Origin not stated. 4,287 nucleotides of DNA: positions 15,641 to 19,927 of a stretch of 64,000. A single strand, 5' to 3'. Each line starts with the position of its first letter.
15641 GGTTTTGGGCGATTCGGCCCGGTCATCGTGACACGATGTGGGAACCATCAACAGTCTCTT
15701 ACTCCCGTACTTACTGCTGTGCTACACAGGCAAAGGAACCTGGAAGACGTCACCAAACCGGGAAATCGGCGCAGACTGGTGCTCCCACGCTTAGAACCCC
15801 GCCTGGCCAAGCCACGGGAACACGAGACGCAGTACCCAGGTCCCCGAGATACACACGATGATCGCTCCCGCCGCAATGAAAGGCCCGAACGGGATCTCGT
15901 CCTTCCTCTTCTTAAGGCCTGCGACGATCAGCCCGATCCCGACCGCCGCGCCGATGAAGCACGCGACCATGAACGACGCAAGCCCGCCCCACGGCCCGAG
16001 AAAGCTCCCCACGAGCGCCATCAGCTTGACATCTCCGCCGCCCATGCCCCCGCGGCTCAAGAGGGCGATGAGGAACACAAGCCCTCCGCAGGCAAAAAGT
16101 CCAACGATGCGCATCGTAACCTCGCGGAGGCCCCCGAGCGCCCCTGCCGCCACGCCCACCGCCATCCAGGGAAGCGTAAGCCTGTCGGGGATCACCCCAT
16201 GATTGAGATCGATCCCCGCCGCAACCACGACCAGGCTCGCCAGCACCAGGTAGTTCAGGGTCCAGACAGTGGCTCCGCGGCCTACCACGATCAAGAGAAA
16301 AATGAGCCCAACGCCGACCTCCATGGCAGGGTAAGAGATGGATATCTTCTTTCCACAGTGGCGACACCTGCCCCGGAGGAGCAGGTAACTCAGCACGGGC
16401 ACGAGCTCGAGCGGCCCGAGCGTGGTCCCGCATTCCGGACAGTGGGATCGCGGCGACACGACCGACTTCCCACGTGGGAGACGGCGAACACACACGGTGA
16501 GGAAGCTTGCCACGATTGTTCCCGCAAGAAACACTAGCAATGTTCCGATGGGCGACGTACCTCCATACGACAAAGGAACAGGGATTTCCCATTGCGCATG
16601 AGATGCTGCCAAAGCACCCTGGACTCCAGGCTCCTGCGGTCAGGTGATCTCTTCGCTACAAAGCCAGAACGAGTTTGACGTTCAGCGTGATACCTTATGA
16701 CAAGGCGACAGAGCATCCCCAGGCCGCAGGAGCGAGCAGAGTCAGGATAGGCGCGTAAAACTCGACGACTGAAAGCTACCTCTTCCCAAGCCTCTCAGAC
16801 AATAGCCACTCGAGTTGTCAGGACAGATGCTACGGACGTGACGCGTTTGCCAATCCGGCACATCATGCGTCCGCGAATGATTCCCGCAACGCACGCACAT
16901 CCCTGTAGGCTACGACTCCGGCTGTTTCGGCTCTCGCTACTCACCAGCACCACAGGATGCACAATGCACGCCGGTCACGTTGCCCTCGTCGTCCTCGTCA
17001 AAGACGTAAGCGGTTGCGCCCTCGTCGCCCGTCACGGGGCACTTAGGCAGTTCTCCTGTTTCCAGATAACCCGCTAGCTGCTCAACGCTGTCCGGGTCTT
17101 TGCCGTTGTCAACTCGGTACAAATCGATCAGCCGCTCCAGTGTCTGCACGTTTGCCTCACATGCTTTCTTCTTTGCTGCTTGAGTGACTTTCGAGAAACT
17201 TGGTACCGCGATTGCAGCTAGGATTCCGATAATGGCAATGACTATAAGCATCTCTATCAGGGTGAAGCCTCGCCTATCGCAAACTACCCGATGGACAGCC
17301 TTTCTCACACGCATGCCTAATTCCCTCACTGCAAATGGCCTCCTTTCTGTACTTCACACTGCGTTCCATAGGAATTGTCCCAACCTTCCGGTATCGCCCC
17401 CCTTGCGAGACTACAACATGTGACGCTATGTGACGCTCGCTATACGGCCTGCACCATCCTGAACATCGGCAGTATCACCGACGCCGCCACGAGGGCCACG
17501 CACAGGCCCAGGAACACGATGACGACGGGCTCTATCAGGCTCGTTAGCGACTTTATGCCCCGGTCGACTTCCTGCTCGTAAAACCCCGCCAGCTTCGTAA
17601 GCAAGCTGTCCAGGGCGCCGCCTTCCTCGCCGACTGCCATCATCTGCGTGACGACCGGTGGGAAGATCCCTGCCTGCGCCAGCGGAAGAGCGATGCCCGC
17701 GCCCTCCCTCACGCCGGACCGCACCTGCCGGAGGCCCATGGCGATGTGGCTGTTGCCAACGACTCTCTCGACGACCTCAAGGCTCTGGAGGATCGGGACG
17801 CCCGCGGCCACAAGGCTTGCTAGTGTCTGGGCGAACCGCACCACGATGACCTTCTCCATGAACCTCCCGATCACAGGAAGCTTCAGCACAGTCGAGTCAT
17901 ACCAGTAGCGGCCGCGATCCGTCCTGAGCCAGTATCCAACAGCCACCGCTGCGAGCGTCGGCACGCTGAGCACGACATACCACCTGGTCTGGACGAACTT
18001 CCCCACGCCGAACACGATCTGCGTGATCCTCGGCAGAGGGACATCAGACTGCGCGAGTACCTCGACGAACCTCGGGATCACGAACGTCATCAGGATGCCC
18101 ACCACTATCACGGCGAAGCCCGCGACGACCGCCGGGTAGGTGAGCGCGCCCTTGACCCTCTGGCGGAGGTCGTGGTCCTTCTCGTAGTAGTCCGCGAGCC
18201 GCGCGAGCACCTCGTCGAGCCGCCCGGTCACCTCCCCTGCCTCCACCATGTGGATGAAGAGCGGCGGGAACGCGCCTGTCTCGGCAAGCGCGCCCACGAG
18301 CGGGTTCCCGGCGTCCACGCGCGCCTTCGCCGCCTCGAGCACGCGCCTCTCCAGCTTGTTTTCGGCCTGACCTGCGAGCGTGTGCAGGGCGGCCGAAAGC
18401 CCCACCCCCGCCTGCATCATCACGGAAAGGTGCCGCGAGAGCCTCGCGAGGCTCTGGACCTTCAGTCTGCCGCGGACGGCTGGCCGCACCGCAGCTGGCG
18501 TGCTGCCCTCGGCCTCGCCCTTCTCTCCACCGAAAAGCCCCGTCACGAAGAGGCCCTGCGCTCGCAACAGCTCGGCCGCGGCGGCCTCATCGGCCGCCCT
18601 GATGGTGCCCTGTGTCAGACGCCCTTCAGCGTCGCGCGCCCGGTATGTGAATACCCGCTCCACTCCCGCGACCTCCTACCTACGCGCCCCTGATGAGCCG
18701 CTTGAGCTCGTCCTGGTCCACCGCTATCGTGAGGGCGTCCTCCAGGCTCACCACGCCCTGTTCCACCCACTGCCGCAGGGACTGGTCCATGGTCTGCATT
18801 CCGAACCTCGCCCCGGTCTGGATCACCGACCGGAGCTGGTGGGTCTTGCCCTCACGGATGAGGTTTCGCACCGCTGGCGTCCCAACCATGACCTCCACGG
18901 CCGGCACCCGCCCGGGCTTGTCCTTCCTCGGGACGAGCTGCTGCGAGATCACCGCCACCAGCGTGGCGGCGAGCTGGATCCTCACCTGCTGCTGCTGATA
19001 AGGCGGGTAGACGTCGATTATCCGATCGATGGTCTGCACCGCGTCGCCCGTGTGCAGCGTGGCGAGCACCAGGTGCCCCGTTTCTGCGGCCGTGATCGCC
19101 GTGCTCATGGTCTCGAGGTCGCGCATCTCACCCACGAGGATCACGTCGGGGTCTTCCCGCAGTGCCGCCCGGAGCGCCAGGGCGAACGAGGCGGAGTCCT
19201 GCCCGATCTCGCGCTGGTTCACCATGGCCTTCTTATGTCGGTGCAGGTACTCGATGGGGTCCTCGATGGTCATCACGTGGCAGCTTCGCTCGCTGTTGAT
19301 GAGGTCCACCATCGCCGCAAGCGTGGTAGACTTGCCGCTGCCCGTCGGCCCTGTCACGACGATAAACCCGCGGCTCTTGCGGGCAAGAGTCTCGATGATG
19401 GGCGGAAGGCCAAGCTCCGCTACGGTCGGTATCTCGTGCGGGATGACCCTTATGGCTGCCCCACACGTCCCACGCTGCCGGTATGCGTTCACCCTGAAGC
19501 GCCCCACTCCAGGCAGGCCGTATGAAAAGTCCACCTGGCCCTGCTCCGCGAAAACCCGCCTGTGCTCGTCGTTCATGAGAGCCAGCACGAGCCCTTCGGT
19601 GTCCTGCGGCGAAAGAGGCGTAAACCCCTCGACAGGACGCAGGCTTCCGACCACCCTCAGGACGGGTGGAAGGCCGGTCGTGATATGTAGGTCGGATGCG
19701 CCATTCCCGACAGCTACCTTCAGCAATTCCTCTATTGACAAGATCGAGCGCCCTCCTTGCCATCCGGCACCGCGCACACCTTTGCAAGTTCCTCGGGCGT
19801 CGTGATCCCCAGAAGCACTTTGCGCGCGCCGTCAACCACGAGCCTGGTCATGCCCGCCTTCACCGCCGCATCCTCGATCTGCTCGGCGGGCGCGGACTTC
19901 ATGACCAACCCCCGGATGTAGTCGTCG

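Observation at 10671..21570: Complete type IV pilus locus with an outer-membrane secretin in a spore-forming, Bacillus-syntenic genome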

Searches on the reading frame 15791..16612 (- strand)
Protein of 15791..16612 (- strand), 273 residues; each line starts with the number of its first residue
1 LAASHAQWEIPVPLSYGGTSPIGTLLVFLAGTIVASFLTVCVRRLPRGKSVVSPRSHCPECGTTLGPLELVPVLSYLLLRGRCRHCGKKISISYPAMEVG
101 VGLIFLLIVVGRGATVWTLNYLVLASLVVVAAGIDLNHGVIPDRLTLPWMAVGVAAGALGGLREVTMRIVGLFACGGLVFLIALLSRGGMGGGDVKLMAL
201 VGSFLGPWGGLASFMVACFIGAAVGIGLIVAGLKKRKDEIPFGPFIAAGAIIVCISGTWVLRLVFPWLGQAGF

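Call 4: search_protein_families(library=pfam, proteins=[window:15791-16612:-], max_evalue=0.01)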
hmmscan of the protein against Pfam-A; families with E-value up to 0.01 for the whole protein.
window:15791-16612:- (273 aa): 2 families
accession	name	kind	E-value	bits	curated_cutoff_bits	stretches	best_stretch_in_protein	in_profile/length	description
PF06750.18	A24_N_bact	-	2.6e-32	111.2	23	1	30-110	2-82/84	Bacterial Peptidase A24 N-terminal domain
PF01478.23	Peptidase_A24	-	2.1e-17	63.9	26.5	1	122-226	1-104/104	Type IV leader peptidase family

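Call 5: search_protein_families(library=ncbifam, proteins=[window:15791-16612:-], max_evalue=0.01)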
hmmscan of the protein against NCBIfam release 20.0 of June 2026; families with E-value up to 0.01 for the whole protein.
window:15791-16612:- (273 aa): 0 families

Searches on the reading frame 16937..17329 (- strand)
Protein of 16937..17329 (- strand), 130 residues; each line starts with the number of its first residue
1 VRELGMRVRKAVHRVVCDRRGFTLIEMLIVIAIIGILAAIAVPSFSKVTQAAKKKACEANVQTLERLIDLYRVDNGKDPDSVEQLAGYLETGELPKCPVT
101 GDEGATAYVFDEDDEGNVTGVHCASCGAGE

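Call 4: search_protein_families(library=pfam, proteins=[window:16937-17329:-], max_evalue=0.01)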
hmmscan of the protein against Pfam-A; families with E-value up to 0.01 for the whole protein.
window:16937-17329:- (130 aa): 2 families
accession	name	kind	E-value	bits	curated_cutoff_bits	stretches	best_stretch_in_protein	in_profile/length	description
PF07963.17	N_methyl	-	1.5e-10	40.7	21.2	1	19-42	4-27/27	Prokaryotic N-terminal methylation motif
PF08334.16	T2SSG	-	0.00064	20.2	21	1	49-88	6-45/108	Type II secretion system (T2SS), protein G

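Call 5: search_protein_families(library=ncbifam, proteins=[window:16937-17329:-], max_evalue=0.01)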
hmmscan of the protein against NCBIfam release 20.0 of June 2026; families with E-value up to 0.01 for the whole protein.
window:16937-17329:- (130 aa): 15 families
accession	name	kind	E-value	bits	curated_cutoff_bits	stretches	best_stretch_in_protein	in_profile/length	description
NF040999.1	pilin_ComGC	equivalog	6.1e-17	61.6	75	1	20-90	2-73/84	competence type IV pilus major pilin ComGC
TIGR01710.1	typeII_sec_gspG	equivalog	1.4e-15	57.5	88.85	1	20-89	1-70/134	type II secretion system major pseudopilin GspG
NF041775.1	typeIV_PilA_Myxo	equivalog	8.7e-13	48.7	400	1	12-64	3-55/214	type IV pilin protein PilA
TIGR02532.1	IV_pilin_GFxxxE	domain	1.6e-10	40.4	16.3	1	19-42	1-24/24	prepilin-type N-terminal cleavage/methylation domain-containing protein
TIGR01708.2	typeII_sec_gspH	equivalog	3.7e-10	40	80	1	20-56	2-40/169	type II secretion system minor pseudopilin GspH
NF007862.0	PRK10574.1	equivalog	2.2e-09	37.6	138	1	19-54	4-39/145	prepilin peptidase-dependent pilin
NF041013.1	T4P_ComGE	equivalog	9.9e-08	32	49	1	20-64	4-49/83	competence type IV pilus minor pilin ComGE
TIGR02596.1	TIGR02596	subfamily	4.6e-06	26.8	70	1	22-54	1-33/196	Verru_Chthon cassette protein D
NF040982.1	ComGD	equivalog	4.8e-05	23.8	70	1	20-55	2-37/139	competence type IV pilus minor pilin ComGD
NF007800.0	PRK10506.1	equivalog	8.1e-05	22.5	158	1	17-56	6-45/163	prepilin peptidase-dependent protein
TIGR01711.1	gspJ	equivalog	0.00019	21.3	64.85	1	20-65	1-47/192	type II secretion system minor pseudopilin GspJ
NF041002.1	pilin_ComGF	equivalog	0.0016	18.6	80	1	20-53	2-35/139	competence type IV pilus minor pilin ComGF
TIGR01707.1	gspI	equivalog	0.0032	17.9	44.35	1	21-53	1-33/101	type II secretion system minor pseudopilin GspI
TIGR02523.1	type_IV_pilV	equivalog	0.0049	17.4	52.2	1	20-84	2-67/139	type IV pilus modification protein PilV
NF047827.1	T3SSXpsH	equivalog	0.0055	16.5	160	1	20-56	1-37/145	type II secretion system protein XpsH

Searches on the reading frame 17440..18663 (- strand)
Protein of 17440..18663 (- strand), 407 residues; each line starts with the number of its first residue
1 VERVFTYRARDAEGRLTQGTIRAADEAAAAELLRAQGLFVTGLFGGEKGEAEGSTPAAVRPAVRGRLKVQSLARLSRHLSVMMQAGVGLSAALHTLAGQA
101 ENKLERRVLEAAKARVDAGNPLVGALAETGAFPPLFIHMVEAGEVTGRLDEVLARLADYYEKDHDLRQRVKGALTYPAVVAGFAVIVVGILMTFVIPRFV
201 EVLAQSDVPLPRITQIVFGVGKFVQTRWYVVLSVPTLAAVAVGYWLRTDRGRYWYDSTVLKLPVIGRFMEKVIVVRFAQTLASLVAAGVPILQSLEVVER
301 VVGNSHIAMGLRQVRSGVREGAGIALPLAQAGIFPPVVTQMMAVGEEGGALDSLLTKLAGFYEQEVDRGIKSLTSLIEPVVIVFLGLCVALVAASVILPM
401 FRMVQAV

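Call 4: search_protein_families(library=pfam, proteins=[window:17440-18663:-], max_evalue=0.01)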
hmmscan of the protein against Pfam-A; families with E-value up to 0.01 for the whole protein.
window:17440-18663:- (407 aa): 1 family
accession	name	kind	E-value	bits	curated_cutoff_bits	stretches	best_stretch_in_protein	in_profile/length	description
PF00482.28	T2SSF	-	8.4e-60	200.7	25.2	2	76-197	2-125/125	Type II secretion system (T2SS), protein F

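Call 5: search_protein_families(library=ncbifam, proteins=[window:17440-18663:-], max_evalue=0.01)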
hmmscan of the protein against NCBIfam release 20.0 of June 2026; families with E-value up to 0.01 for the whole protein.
window:17440-18663:- (407 aa): 6 families
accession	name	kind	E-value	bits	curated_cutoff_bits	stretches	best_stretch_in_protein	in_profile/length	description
TIGR02120.1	GspF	equivalog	2.4e-109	366.2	424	1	5-407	1-401/401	type II secretion system inner membrane protein GspF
NF052607.1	T4PiliAsmPilCThrm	equivalog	7.7e-94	315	700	1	4-405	3-402/406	type IV pilus assembly protein PilC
NF052606.1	T4PiliAsmPilCMyx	equivalog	1.3e-89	300.9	700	1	4-407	21-418/419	type IV pilus assembly protein PilC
NF047826.1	T3SSXpsF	equivalog_domain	6.1e-72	242.6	650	1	4-407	3-404/405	type II secretion system protein XpsF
NF007861.0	PRK10573.1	equivalog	4.6e-69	233.4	401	1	2-406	4-397/401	protein transport protein HofC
NF041012.2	T4P_ComGB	equivalog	9e-39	133.7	240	1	74-405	5-332/332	competence type IV pilus assembly protein ComGB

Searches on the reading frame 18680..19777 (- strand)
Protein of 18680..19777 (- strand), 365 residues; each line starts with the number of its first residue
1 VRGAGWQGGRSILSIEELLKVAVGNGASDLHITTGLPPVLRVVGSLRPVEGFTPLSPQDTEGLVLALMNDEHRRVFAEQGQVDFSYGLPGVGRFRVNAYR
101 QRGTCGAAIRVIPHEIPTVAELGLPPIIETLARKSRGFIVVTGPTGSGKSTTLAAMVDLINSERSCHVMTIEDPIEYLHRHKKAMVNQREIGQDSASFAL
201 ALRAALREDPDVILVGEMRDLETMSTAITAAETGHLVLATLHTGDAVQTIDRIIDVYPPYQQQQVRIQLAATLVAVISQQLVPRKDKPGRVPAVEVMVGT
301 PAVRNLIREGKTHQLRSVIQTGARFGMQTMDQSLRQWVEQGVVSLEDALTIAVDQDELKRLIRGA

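Call 4: search_protein_families(library=pfam, proteins=[window:18680-19777:-], max_evalue=0.01)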
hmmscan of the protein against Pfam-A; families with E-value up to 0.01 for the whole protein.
window:18680-19777:- (365 aa): 13 families
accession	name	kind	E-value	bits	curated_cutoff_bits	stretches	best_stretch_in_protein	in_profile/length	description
PF00437.27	T2SSE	-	1.1e-48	166.2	24.9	1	129-310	135-333/370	Type II/IV secretion system protein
PF13401.12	AAA_22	-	2.4e-06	28.3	27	1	134-221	3-96/130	AAA domain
PF25199.1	nSTAND_NTPase5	-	4.3e-05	23.8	34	1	129-181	34-86/145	Novel STAND NTPase 5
PF13604.12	AAA_30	-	6.6e-05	23.2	27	1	128-233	10-114/191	AAA domain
PF13555.12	AAA_29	-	0.00019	21.5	27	1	134-162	20-48/61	P-loop containing region of AAA domain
PF13191.12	AAA_16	-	0.00037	21.5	32.6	1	131-237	19-135/167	AAA ATPase domain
PF20720.3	nSTAND3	-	0.0027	17.9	27.2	1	134-182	15-65/155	Novel STAND NTPase 3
PF01637.24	ATPase_2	-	0.0032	17.7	33.2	1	127-185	11-68/225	ATPase domain predominantly from Archaea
PF20703.3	nSTAND1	-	0.0035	17.5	27.1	1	129-223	28-129/379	Novel STAND NTPase 1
PF03266.21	NTPase_1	-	0.0046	17.3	23.9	0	139-163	2-26/168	NTPase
PF13476.12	AAA_23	-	0.0064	17.6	27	0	135-156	18-39/201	AAA domain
PF06414.18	Zeta_toxin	-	0.0081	16.1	22.3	0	134-189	14-68/199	Zeta toxin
PF13514.12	AAA_27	-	0.0083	16.2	22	0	131-160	21-50/206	AAA domain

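Call 5: search_protein_families(library=ncbifam, proteins=[window:18680-19777:-], max_evalue=0.01)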
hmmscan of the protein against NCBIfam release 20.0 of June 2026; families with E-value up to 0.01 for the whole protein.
window:18680-19777:- (365 aa): 31 families (the best 25 are shown)
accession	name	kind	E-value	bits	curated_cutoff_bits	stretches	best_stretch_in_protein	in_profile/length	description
TIGR01420.1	pilT_fam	subfamily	6.7e-150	499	319.1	1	15-357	2-343/343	PilT/PilU family type 4a pilus ATPase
TIGR02533.1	type_II_gspE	equivalog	8.7e-46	156.6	630.25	1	128-283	235-380/486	type II secretion system ATPase GspE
TIGR02524.1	dot_icm_DotB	equivalog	2.7e-43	148.6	463.3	1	15-344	6-346/358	Dot/Icm type IV secretion system ATPase DotB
TIGR02525.1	plasmid_TraJ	equivalog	2.6e-42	145.1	368.3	1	98-307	111-322/372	plasmid transfer ATPase TraJ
TIGR02538.1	type_IV_pilB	equivalog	3.3e-42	144.8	675.65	1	133-281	313-451/564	type IV-A pilus assembly ATPase PilB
NF041000.1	ATPase_ComGA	equivalog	2.8e-39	134.7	300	1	127-283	119-266/267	competence type IV pilus ATPase ComGA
NF007755.0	PRK10436.1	equivalog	2.9e-38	131.7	617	1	14-283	88-356/465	type II secretion system protein GspE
NF053534.1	T4PilAsmATPsTfpB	equivalog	8.8e-38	130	850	1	130-282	330-472/584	type IV pilus assembly ATPase TfpB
NF058587.1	archaellum_moto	equivalog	4.6e-20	71.8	550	1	139-254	278-394/527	archaellum flagellar ATPase motor FlaI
TIGR02788.1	VirB11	equivalog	4.3e-16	58.8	249.95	1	134-258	142-267/308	P-type DNA transfer ATPase VirB11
TIGR02782.1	TrbB_P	equivalog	1.7e-15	57.1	304.55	1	134-280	134-281/303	P-type conjugative transfer ATPase TrbB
NF053672.1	bindosome_BasE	exception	3.3e-13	49.2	1000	1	135-277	269-410/512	bindosome assembly system ATPase subunit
TIGR03819.1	heli_sec_ATPase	hypoth_equivalog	7.2e-13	48.4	373.15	1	127-278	170-324/340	TadA family conjugal transfer-associated ATPase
NF010469.0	PRK13894.1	subfamily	3.9e-11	42.9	508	1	131-254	145-265/320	conjugal transfer ATPase TrbB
NF010407.0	PRK13833.1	subfamily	1.1e-10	41.5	499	1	133-282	141-288/323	conjugal transfer protein TrbB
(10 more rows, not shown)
